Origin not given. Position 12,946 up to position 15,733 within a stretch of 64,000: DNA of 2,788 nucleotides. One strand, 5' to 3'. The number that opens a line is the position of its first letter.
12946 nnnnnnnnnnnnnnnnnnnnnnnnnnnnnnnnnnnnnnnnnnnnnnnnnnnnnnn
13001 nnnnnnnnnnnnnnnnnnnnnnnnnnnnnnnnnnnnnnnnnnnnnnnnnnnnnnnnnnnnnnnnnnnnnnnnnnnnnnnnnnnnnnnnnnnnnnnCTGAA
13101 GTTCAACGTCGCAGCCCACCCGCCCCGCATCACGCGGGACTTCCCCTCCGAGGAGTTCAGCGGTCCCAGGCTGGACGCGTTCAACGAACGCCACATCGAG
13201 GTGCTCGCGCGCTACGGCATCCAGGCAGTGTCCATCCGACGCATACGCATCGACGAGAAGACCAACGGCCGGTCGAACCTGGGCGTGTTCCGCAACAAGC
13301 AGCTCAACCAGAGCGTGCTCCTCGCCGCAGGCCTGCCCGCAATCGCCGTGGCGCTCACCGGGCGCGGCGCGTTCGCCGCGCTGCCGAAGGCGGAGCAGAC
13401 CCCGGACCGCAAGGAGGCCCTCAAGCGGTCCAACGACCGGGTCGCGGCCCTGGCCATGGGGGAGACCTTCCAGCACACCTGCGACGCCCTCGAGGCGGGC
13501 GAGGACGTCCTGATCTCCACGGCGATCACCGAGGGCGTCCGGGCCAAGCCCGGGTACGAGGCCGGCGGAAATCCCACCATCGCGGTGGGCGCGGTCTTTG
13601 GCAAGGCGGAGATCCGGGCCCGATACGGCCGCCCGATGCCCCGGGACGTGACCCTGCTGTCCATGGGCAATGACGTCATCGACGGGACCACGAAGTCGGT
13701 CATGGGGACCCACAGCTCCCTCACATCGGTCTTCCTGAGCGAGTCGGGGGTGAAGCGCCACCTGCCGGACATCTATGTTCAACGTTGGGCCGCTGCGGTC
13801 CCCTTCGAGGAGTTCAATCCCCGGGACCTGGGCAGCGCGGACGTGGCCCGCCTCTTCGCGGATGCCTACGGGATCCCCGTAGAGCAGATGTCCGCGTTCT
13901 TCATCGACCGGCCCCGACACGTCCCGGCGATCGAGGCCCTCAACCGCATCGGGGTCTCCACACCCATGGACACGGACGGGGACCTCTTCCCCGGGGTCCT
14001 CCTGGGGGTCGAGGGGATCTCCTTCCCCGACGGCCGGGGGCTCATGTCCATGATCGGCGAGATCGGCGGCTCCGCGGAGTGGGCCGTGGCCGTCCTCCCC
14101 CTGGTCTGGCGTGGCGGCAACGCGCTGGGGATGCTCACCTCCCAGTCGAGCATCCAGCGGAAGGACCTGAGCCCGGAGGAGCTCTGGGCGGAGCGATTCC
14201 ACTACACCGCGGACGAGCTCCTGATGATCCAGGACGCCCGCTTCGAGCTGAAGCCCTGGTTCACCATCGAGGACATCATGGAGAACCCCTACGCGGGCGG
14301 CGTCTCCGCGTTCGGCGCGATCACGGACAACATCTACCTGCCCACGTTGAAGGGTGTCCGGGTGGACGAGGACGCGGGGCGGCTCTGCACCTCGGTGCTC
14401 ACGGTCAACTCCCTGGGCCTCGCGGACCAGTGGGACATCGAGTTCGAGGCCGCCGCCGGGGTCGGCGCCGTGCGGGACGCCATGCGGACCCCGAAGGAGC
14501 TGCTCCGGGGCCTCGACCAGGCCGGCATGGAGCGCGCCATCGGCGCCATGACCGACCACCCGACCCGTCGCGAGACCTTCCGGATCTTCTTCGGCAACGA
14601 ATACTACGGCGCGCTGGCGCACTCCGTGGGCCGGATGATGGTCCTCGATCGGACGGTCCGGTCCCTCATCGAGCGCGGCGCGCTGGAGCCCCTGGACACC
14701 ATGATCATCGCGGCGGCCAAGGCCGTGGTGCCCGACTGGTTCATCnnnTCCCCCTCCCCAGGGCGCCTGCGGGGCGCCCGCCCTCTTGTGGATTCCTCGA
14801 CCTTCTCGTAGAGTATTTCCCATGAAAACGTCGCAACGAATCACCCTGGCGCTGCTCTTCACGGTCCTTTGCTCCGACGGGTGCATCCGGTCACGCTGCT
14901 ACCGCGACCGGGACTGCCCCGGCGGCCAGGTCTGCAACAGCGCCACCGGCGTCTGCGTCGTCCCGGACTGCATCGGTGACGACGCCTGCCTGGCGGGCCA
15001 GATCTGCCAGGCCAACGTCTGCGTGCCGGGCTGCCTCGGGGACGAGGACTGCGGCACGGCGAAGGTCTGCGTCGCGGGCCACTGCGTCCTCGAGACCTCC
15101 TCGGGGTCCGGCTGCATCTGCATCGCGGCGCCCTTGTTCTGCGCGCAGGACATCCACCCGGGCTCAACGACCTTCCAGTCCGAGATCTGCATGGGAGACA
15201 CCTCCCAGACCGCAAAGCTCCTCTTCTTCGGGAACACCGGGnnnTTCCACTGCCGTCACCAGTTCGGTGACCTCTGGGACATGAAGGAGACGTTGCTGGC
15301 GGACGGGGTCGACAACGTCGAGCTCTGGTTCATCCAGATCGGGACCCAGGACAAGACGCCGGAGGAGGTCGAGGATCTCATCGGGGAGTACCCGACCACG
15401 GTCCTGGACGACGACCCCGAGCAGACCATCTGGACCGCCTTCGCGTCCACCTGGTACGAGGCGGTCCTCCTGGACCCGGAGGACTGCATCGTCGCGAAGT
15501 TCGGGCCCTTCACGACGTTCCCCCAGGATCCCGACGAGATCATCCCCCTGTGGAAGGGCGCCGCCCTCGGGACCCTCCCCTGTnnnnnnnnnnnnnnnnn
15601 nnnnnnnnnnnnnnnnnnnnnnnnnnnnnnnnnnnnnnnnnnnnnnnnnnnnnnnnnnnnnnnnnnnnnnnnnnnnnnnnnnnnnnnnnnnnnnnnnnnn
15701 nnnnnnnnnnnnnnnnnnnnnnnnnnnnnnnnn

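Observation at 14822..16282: Double-selenocysteine redoxin: exported Cys-rich protein with two TlpA-like thioredoxin-fold domains, each with TGA at the CxxC position (UxxC)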

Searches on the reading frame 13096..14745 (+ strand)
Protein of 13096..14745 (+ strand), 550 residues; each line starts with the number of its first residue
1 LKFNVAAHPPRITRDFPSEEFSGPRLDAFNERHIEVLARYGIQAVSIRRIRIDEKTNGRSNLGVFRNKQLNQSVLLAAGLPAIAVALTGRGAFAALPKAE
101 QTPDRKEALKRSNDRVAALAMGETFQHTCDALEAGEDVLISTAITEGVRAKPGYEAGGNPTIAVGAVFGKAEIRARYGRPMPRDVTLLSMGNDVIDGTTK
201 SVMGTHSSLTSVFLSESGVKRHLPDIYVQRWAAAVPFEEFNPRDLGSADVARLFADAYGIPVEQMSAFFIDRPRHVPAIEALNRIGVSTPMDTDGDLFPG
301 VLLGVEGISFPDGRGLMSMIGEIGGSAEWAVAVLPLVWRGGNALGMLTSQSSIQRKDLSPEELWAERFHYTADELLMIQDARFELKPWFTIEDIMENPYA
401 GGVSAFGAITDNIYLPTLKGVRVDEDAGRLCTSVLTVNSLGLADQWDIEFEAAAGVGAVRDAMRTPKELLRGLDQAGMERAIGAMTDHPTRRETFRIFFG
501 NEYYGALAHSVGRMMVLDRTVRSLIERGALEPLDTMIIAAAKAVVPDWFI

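Call 13: search_protein_families(library=pfam, proteins=[window:13096-14745:+], max_evalue=0.001)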
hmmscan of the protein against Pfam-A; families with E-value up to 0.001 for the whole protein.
window:13096-14745:+ (550 aa): 1 family
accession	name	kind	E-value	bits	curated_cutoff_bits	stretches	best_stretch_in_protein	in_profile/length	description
PF03320.18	FBPase_glpX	-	6.2e-12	45.5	27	1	193-383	83-265/307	Bacterial fructose-1,6-bisphosphatase, glpX-encoded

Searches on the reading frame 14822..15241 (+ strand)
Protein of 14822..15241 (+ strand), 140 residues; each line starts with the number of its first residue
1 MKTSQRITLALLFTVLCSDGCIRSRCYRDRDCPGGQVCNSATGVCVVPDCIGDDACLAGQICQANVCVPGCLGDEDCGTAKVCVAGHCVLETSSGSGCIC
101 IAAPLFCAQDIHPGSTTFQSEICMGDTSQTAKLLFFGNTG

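Call 98: list_cluster_members(proteins=[P0040, window:14822-15241:+, window:15971-16279:+, P0038, P0035])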
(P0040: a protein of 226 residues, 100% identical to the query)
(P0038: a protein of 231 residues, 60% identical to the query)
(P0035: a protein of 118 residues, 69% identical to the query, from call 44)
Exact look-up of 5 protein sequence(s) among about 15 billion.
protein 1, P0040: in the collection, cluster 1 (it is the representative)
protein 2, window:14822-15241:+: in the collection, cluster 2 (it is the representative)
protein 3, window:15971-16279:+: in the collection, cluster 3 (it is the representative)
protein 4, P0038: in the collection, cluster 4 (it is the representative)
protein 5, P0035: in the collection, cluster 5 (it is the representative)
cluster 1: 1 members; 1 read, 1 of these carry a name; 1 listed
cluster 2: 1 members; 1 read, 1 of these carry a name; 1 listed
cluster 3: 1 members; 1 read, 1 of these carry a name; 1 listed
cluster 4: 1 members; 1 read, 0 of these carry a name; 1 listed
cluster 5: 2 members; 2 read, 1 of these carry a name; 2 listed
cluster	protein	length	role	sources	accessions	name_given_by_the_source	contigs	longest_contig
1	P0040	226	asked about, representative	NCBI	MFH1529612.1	MAG: hypothetical protein ABIK09_02635 [Pseudomonadota bacterium]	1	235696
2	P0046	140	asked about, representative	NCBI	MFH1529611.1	MAG: hypothetical protein ABIK09_02630 [Pseudomonadota bacterium]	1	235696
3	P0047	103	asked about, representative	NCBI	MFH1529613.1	MAG: hypothetical protein ABIK09_02640 [Pseudomonadota bacterium]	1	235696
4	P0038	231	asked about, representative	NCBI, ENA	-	-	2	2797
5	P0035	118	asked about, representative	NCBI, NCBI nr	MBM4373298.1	MAG: hypothetical protein FJ098_16700, partial [Deltaproteobacteria bacterium] | hypothetical protein [Deltaproteobacteria bacterium]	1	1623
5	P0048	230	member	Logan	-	-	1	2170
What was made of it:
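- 14822..16282 (+): Complete selenoprotein gene: 486 codons plus stop, with Sec at codons 141 and 380. The source record annotates it as three hypothetical proteins (ABIK09_02630, 02635, 02640). Source annotation from call 98.
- The NCBI record calls three ORFs: ABIK09_02630, 02635 and 02640 (call 98).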

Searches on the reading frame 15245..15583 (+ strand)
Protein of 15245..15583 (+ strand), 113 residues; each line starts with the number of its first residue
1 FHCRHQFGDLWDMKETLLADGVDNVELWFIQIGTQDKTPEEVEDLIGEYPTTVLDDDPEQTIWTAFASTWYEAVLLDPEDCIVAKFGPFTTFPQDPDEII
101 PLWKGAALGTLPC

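Call 44: find_homologous_proteins(query=window:15245-15583:+, max_evalue=0.001)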
Query window:15245-15583:+ (113 aa): 4 proteins with E <= 0.001 among 6 candidates.
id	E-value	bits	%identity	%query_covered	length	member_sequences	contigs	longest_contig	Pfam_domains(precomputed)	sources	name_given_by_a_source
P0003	1.5e-40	156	73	84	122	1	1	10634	-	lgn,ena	-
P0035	4.0e-40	155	69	89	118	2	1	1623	-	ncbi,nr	ncbi:MAG: hypothetical protein FJ098_16700, partial [Deltaproteobacteria bacterium]|nr:hypothetical 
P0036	1.6e-14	72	93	35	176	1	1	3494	-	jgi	jgi:hypothetical protein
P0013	8.0e-11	60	83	35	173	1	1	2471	-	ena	-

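Call 46: find_encoding_contigs(protein=P0035, flank=3000, max_places=3)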
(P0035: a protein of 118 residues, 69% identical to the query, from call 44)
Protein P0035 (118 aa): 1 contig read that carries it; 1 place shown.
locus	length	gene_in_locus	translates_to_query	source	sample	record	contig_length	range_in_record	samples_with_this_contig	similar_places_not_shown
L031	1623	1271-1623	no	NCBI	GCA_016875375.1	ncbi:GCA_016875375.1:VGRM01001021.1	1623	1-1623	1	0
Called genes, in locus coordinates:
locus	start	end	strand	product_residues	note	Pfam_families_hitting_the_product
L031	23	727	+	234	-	-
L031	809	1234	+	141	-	PF23416:DUF7107 (faint), PF04706:Dickkopf_N (faint)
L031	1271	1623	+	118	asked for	?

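Call 47: find_encoding_contigs(protein=P0036, flank=4000, max_places=3)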
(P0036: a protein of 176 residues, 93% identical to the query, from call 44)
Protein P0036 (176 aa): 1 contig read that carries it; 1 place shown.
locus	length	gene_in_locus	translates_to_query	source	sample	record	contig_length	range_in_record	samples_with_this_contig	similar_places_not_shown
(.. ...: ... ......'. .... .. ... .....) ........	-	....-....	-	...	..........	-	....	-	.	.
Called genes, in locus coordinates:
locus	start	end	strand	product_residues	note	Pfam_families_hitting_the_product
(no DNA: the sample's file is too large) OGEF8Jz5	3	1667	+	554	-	PF03320:FBPase_glpX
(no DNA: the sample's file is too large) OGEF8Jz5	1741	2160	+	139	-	PF23416:DUF7107 (faint)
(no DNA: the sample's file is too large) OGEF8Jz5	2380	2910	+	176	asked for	-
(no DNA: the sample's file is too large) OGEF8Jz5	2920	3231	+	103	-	-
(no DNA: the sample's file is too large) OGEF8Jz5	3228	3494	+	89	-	?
